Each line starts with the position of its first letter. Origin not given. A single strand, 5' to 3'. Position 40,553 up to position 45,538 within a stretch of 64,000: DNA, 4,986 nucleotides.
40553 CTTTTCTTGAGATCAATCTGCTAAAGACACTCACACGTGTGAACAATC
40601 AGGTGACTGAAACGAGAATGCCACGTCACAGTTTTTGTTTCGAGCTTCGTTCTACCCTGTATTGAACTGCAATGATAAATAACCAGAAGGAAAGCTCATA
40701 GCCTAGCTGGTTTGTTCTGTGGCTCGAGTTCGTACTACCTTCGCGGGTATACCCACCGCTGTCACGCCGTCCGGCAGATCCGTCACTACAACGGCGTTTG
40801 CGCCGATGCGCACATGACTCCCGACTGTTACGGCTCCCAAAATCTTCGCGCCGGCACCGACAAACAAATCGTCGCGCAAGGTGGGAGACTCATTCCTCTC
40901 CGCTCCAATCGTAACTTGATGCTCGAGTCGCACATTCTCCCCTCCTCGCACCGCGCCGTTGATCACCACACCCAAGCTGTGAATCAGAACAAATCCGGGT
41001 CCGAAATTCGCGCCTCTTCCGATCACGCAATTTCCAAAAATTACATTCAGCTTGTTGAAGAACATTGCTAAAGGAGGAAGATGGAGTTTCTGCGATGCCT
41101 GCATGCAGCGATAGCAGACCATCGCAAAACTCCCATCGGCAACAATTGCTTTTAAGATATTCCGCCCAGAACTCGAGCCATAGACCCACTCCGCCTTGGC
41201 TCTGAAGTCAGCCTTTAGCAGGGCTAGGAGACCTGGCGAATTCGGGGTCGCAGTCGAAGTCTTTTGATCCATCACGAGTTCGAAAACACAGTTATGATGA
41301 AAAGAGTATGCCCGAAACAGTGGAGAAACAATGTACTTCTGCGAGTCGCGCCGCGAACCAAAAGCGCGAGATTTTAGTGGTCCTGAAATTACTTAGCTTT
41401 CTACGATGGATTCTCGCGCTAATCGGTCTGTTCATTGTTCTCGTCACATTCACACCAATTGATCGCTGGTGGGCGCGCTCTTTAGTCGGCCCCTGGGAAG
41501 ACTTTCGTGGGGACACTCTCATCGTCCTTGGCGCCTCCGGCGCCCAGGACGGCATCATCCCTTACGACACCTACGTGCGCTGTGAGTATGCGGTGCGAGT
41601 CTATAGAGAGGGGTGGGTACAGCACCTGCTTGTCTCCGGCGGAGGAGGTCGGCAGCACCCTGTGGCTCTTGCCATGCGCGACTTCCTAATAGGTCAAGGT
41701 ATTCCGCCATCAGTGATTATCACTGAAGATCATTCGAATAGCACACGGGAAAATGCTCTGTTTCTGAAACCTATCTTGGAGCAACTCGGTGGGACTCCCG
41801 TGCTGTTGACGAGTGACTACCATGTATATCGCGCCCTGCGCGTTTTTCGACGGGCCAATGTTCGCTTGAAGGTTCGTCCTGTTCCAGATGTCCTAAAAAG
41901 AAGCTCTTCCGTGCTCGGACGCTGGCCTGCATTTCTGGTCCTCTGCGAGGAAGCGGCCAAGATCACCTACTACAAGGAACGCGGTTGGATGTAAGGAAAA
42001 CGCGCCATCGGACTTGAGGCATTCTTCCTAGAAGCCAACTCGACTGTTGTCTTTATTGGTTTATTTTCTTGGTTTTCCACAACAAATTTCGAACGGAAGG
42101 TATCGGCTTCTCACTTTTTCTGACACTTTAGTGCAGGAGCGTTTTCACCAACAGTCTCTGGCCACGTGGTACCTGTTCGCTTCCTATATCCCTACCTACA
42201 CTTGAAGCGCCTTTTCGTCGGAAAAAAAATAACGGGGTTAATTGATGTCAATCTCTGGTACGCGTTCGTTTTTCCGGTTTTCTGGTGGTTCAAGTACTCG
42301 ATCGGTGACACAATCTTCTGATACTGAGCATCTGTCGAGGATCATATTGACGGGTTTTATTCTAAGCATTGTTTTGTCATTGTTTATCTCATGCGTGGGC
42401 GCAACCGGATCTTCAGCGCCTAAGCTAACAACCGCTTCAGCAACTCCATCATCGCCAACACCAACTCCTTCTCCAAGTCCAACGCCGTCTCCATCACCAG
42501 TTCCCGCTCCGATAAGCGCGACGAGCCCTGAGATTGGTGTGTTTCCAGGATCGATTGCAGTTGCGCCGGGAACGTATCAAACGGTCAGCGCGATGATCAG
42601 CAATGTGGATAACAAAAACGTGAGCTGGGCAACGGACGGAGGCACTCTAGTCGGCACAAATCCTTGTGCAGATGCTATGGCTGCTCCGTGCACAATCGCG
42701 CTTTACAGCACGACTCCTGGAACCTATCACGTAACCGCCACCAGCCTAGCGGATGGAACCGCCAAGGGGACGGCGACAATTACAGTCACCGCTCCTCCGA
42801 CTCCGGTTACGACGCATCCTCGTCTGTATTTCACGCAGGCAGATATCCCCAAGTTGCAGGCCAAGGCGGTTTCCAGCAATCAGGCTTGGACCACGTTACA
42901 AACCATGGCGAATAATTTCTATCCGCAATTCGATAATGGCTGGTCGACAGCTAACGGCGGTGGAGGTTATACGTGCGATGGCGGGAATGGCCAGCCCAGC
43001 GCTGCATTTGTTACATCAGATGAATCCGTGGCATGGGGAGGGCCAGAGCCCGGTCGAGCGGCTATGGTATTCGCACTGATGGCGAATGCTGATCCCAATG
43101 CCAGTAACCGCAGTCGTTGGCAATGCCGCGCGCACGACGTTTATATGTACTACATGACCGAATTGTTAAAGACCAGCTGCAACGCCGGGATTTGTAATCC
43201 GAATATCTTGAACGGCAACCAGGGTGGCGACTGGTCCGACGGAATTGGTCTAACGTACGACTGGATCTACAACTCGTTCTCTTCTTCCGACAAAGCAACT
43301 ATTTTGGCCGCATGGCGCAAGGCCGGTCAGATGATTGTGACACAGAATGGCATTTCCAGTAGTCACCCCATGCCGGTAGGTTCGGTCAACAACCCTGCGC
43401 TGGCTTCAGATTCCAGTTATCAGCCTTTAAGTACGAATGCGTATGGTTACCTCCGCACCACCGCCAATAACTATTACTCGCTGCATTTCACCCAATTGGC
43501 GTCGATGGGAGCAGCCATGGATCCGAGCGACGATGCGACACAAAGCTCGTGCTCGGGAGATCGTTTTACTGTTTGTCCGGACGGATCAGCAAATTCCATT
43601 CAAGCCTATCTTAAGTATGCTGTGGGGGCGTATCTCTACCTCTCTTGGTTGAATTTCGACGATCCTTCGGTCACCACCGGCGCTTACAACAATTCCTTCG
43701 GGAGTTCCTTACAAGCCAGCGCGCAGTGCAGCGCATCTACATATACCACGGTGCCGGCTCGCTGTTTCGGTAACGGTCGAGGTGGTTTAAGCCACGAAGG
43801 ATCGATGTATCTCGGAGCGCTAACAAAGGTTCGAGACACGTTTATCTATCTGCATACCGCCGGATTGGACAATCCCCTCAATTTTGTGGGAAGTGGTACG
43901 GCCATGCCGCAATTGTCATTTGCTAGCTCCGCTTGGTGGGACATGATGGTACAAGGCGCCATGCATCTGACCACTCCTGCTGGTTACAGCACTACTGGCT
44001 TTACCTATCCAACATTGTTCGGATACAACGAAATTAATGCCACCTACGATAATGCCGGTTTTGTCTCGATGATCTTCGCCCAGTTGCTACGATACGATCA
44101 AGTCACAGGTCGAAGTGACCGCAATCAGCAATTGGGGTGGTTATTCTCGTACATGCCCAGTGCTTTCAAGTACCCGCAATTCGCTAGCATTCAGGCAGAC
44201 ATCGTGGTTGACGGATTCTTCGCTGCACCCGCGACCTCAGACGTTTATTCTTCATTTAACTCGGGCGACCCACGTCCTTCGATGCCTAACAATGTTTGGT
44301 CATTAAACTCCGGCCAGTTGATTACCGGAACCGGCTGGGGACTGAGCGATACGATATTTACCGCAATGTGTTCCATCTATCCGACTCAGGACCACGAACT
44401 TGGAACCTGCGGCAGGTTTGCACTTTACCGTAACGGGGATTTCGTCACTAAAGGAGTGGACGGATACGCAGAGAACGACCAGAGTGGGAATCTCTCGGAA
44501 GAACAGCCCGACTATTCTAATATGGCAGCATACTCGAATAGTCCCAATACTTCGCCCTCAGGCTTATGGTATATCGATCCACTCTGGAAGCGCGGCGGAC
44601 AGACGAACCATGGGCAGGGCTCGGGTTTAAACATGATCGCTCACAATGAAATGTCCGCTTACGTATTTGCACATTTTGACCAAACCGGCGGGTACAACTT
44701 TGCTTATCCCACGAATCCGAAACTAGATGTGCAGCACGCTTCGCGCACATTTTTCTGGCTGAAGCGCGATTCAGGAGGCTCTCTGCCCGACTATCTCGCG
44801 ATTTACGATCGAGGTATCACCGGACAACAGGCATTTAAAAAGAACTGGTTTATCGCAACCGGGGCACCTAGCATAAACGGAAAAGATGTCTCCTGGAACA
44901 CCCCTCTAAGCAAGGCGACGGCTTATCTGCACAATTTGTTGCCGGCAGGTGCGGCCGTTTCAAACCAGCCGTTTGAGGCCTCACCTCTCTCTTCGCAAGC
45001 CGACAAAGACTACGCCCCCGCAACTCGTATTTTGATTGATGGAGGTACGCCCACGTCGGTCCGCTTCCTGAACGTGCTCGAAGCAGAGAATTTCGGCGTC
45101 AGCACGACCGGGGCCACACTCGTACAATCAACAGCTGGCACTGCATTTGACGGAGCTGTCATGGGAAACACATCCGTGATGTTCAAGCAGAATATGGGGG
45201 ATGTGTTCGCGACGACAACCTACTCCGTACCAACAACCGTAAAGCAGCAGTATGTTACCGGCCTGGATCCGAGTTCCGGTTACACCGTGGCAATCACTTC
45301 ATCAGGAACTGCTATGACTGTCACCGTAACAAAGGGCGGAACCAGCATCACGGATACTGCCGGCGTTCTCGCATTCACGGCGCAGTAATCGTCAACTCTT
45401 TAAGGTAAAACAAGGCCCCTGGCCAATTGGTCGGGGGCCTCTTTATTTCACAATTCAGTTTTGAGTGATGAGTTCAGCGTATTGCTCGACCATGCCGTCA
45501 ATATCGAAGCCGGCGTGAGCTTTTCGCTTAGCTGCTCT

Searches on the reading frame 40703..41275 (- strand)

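Call 36: search_protein_families(library=pfam, proteins=[window:40703-41275:-], max_evalue=0.001)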
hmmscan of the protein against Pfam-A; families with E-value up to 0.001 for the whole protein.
window:40703-41275:- (190 aa): 1 family
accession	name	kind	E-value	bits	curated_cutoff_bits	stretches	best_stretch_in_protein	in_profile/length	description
PF00132.30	Hexapep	-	2e-09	37.2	27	1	132-163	3-34/36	Bacterial transferase hexapeptide (six repeats)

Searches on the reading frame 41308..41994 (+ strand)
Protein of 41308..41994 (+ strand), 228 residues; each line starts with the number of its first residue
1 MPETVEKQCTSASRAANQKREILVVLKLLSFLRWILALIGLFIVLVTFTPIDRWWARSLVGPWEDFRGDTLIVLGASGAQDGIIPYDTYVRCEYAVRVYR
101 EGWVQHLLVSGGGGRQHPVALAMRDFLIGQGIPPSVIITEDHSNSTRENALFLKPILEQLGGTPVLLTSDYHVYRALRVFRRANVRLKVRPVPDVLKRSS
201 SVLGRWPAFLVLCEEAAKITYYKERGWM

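Call 36: search_protein_families(library=pfam, proteins=[window:41308-41994:+], max_evalue=0.001)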
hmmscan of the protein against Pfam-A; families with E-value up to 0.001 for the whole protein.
window:41308-41994:+ (228 aa): 1 family
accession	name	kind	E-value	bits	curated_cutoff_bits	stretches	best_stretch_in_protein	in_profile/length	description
PF02698.23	DUF218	-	1e-25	90.7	27.6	1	69-200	1-122/133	DUF218 domain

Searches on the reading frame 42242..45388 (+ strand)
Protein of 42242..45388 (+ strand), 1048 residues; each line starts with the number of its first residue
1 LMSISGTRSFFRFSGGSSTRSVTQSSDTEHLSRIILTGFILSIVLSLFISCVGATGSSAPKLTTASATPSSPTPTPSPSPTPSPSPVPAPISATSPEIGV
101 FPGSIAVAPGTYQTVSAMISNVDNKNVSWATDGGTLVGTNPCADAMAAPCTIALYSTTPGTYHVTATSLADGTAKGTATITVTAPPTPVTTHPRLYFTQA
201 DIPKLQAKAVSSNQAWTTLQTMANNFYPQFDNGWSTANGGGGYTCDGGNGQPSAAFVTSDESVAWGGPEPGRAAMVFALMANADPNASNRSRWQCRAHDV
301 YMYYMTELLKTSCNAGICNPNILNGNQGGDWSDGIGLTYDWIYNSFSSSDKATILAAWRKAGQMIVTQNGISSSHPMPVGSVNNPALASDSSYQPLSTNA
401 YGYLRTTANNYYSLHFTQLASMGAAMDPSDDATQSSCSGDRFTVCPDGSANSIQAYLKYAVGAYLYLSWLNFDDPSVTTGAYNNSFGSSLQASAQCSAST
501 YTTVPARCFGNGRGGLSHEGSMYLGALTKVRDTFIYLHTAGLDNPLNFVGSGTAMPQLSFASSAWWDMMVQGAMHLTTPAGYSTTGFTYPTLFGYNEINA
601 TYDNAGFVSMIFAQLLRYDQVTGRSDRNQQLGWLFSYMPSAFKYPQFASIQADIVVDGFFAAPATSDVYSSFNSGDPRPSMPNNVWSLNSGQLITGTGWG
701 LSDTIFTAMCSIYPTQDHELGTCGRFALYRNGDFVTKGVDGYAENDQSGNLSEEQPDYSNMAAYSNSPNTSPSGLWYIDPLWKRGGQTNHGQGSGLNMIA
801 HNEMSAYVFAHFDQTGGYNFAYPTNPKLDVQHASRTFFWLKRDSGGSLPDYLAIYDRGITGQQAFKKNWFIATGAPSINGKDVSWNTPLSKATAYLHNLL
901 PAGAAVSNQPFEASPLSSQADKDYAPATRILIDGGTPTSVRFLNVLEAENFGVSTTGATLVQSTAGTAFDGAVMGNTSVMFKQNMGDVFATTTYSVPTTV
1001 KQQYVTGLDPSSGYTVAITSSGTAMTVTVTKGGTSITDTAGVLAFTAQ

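Call 13: search_protein_families(library=pfam, proteins=[window:42242-45388:+], max_evalue=0.001)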
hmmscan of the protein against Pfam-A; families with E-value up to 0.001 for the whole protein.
window:42242-45388:+ (1048 aa): 0 families

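Call 60: search_solved_structures(query=window:42242-45388:+, max_evalue=1)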
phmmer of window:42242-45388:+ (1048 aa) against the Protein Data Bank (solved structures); distinct sequences matched with E-value up to 1: 5.
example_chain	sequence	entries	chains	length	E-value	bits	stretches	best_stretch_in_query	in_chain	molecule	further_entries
3e7j_A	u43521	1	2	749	0.012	16.8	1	690-889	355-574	Heparinase II protein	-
3e80_A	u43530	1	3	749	0.012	16.8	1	690-889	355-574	Heparinase II protein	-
2fuq_A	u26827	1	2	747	0.012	16.8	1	690-889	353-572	heparinase II protein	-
2fut_A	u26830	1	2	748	0.012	16.8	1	690-889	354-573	heparinase II protein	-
6wip_A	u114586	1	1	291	0.14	13.3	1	61-116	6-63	Beta-lactamase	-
